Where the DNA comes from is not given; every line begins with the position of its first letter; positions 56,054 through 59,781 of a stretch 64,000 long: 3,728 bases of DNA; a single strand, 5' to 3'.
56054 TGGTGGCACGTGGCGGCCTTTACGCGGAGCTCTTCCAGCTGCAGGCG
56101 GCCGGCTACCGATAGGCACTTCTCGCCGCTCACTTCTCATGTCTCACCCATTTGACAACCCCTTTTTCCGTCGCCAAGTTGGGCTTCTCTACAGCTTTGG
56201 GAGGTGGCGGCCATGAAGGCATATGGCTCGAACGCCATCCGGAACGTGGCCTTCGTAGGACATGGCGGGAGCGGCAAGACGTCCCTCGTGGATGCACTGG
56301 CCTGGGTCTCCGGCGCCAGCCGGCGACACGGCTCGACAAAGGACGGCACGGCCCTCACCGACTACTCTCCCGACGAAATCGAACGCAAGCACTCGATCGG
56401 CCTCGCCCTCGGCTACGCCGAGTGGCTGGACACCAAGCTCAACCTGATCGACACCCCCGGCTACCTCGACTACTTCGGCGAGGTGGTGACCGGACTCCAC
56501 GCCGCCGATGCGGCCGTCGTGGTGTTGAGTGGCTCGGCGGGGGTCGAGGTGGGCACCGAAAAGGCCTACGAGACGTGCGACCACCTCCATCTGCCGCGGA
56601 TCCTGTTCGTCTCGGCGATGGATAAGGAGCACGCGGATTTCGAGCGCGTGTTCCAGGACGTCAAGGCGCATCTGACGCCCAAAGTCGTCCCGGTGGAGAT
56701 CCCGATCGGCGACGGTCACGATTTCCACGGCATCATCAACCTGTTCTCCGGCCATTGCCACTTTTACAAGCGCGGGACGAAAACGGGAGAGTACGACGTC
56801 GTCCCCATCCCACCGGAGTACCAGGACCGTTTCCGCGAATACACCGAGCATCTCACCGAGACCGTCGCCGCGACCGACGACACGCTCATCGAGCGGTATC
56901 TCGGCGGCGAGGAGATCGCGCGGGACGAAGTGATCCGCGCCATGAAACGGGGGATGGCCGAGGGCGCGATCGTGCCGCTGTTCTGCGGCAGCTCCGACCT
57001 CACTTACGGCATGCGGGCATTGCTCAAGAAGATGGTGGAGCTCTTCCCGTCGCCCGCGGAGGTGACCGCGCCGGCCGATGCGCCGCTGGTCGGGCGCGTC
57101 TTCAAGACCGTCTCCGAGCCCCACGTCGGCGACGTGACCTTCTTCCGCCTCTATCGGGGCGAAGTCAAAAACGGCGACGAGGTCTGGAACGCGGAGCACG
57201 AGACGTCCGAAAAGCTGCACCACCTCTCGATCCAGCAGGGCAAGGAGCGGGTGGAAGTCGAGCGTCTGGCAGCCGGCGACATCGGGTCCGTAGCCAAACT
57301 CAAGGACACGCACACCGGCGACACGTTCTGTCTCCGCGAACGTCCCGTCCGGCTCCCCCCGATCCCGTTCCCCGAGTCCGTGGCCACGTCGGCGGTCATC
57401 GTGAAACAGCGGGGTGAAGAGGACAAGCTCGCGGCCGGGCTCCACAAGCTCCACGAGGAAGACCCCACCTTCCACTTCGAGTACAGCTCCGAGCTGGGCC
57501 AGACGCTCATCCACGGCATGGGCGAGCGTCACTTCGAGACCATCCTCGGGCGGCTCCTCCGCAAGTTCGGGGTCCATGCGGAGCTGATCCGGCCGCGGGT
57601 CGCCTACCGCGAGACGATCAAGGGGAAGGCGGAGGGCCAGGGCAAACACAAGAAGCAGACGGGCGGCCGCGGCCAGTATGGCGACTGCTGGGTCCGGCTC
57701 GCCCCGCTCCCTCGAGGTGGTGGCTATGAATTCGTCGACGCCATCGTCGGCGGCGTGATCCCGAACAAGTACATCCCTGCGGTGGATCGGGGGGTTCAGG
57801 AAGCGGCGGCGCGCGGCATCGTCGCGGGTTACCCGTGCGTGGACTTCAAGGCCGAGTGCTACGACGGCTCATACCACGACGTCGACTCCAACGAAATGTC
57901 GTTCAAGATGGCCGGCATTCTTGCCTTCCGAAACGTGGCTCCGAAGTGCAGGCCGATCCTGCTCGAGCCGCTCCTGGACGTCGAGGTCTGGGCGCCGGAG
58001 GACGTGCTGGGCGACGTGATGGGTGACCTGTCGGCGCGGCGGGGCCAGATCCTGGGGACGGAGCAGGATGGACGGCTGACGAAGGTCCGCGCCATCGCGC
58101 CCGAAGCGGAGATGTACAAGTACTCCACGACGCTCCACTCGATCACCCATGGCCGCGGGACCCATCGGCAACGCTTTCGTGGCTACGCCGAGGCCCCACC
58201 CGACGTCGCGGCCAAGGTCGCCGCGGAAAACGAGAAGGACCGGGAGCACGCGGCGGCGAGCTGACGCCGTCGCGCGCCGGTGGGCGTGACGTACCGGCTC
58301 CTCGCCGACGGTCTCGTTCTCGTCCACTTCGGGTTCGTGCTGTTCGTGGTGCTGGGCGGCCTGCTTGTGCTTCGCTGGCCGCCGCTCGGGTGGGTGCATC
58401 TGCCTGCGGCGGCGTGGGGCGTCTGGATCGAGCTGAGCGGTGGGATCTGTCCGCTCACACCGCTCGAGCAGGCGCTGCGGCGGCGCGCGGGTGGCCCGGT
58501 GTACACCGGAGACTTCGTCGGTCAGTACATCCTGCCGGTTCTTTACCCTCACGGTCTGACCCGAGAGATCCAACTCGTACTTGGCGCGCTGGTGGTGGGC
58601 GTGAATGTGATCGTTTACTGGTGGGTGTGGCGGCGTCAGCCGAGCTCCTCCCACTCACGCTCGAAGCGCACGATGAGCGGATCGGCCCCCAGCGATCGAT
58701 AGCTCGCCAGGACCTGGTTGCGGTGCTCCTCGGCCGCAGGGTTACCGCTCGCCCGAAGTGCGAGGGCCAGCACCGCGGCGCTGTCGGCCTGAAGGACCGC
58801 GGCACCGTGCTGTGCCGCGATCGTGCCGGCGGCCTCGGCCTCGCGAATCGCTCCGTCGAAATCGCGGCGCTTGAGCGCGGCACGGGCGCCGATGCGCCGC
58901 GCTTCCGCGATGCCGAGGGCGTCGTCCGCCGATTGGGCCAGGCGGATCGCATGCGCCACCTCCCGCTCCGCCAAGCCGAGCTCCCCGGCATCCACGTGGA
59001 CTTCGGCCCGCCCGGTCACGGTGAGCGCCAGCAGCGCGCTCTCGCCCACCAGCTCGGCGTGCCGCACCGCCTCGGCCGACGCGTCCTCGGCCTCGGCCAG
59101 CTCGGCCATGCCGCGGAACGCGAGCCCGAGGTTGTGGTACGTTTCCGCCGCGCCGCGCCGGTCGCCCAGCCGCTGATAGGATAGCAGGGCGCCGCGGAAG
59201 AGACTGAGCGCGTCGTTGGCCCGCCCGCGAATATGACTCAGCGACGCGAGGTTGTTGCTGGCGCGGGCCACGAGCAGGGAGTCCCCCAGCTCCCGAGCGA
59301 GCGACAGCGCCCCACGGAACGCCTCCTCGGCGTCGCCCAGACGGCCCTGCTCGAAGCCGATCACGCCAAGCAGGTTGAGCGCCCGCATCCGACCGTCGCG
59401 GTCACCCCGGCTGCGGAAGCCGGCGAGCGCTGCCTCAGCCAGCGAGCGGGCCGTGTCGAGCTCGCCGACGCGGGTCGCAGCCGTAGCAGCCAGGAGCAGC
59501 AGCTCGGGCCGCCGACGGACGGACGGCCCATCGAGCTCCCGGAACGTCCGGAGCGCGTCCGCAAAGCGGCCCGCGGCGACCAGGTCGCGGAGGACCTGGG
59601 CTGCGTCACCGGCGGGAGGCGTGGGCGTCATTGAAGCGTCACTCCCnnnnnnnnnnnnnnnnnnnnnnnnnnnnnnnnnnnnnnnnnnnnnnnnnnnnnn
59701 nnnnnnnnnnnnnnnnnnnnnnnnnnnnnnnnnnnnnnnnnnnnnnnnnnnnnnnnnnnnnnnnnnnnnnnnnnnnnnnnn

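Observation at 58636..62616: Sigma-54 promoter plus upstream palindrome in front of a lipoprotein / bEBP / lipoprotein / TPR operon of unknown function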

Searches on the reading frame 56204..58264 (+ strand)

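Call 30: search_protein_families(library=pfam, proteins=[window:56204-58264:+], max_evalue=0.01)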
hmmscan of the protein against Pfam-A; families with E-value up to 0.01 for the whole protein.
window:56204-58264:+ (686 aa): 10 families
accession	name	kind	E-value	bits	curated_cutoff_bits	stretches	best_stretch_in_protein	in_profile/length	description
PF03764.24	EFG_IV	-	2e-41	141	24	1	464-582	1-120/121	Elongation factor G, domain IV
PF00009.33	GTP_EFTU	-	1.7e-35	122.8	26.5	1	11-283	2-188/188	Elongation factor Tu GTP binding domain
PF00679.30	EFG_C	-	2.7e-23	82.2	27.9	1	586-670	2-87/89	Elongation factor G C-terminus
PF14492.12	EFG_III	-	1.4e-21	76.7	27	1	389-461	1-73/75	Elongation Factor G, domain III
PF22042.2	EF-G_D2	-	1.8e-12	47.7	27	1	295-376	2-82/84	Elongation factor G domain 2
PF03144.31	GTP_EFTU_D2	-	2.2e-11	44.5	30.3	1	309-376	1-73/73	Elongation factor Tu domain 2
PF01926.29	MMR_HSR1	-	0.00054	20.5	21.9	1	14-133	1-108/113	50S ribosome-binding GTPase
PF02463.25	SMC_N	-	0.0031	17.4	40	1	16-39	28-52/220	RecF/RecN/SMC N terminal domain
PF13555.12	AAA_29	-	0.006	16.8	27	0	14-35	24-45/61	P-loop containing region of AAA domain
PF13476.12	AAA_23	-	0.0088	17.1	27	0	16-49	23-56/201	AAA domain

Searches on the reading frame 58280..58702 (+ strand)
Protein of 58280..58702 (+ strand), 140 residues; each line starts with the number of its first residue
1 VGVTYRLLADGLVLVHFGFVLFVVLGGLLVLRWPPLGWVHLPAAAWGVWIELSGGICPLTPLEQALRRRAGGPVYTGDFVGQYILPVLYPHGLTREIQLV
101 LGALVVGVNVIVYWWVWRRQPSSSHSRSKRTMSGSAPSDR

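Call 30: search_protein_families(library=pfam, proteins=[window:58280-58702:+], max_evalue=0.01)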
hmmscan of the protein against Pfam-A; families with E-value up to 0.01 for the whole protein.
window:58280-58702:+ (140 aa): 1 family
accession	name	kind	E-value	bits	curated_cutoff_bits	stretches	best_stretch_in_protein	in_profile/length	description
PF10861.13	DUF2784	-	9.8e-38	129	29.7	1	6-114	1-109/109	Protein of Unknown function (DUF2784)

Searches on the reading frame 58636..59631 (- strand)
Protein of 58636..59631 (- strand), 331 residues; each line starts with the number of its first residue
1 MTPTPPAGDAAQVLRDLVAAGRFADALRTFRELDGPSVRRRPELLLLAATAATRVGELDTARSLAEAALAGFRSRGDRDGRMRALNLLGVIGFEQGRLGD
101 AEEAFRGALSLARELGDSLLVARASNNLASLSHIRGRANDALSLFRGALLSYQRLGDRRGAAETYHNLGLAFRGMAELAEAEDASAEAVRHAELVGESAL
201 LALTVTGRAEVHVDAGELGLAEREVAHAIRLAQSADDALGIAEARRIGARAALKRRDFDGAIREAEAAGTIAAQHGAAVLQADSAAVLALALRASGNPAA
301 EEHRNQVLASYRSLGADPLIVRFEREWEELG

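Call 3: search_protein_families(library=pfam, proteins=[window:58636-59631:-], max_evalue=0.1)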
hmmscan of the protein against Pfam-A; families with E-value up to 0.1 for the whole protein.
window:58636-59631:- (331 aa): 8 families
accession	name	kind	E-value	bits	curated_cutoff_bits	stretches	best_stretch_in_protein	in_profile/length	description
PF13424.12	TPR_12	-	6e-19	68.5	30.1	2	121-192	2-75/77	Tetratricopeptide repeat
PF17874.7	TPR_MalT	-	1e-08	35.3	45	2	47-148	6-187/336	MalT-like TPR region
PF13181.12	TPR_8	-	3.8e-06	27.1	25.7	1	83-113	2-32/34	Tetratricopeptide repeat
PF13374.12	TPR_10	-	7.7e-06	26.2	27.5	2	121-155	1-35/42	Tetratricopeptide repeat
PF13432.12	TPR_16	-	2.2e-05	25.3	32.7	1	46-110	1-59/65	Tetratricopeptide repeat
PF07719.23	TPR_2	-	0.00021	21.6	27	0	83-113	2-32/34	Tetratricopeptide repeat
PF00515.34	TPR_1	-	0.0012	19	27.8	0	83-112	2-31/34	Tetratricopeptide repeat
PF24885.1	TPR_NPHP3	-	0.077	12.8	100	0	98-153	115-172/239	Nephrocystin-3 TPR domain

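Call 4: search_protein_families(library=ncbifam, proteins=[window:58636-59631:-], max_evalue=0.1)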
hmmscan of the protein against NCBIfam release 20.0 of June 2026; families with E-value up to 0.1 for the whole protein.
window:58636-59631:- (331 aa): 4 families
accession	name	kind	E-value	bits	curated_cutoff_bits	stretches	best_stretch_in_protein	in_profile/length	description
NF041717.1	HaaA_phane_TPR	equivalog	1.4e-12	46.6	1125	1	22-194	694-864/882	cyclophane-containing RiPP biosynthesis TPR protein HaaT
NF053617.1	SARPRegAfsRStmc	equivalog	2.2e-11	42.4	1430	1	49-189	743-883/986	SARP-family global regulator AfsR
NF053720.1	NsdA_fam_reg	subfamily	3.9e-11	43.1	75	2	86-192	205-311/432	NsdA family TPR-like regulatory protein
NF053520.1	HK_Porph_FimS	equivalog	1.4e-10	40.1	600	1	19-235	63-277/618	sensor histidine kinase FimS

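Call 51: search_solved_structures(query=window:58636-59631:-, max_evalue=0.01)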
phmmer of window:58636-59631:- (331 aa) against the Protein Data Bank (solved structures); distinct sequences matched with E-value up to 0.01: 32.
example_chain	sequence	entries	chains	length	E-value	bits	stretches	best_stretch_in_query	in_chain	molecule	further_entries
4g2v_A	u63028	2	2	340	1.7e-10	44.1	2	58-183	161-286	G-protein-signaling modulator 2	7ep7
4wng_A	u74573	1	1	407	1.7e-10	44.1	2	65-183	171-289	G-protein-signaling modulator 2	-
3sf4_A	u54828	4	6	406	1.8e-10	44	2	65-183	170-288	G-protein-signaling modulator 2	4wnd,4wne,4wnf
3ro2_A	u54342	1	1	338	1.9e-10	44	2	58-183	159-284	G-protein-signaling modulator 2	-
6hc2_A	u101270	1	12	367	1.9e-10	43.9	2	65-183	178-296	G-protein-signaling modulator 2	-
5a6c_A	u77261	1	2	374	4e-10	42.9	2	102-181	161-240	G-PROTEIN-SIGNALING MODULATOR 2, AFADIN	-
5a7d_B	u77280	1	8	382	5.7e-10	42.4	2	70-212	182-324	PINS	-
4a1s_A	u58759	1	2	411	1.2e-09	41.3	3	69-175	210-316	PARTNER OF INSCUTEABLE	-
4jhr_A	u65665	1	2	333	8.3e-08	35.3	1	101-178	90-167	G-protein-signaling modulator 2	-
7ai4_A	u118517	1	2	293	7.5e-06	28.9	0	56-179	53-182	Isoform C of Kinesin light chain 1,Isoform C of Kinesin light chain 1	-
6f9i_A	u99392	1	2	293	2.5e-05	27.2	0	56-150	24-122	Kinesin light chain 2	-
6ejn_A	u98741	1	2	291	2.5e-05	27.2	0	56-150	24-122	Kinesin light chain 2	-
5fjy_A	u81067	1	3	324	2.7e-05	27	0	56-151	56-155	KINESIN LIGHT CHAIN 2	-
5ojf_A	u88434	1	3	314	2.9e-05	26.9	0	56-150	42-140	Kinesin light chain 2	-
3zfw_A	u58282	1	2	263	5.9e-05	25.9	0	85-149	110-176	KINESIN LIGHT CHAIN 2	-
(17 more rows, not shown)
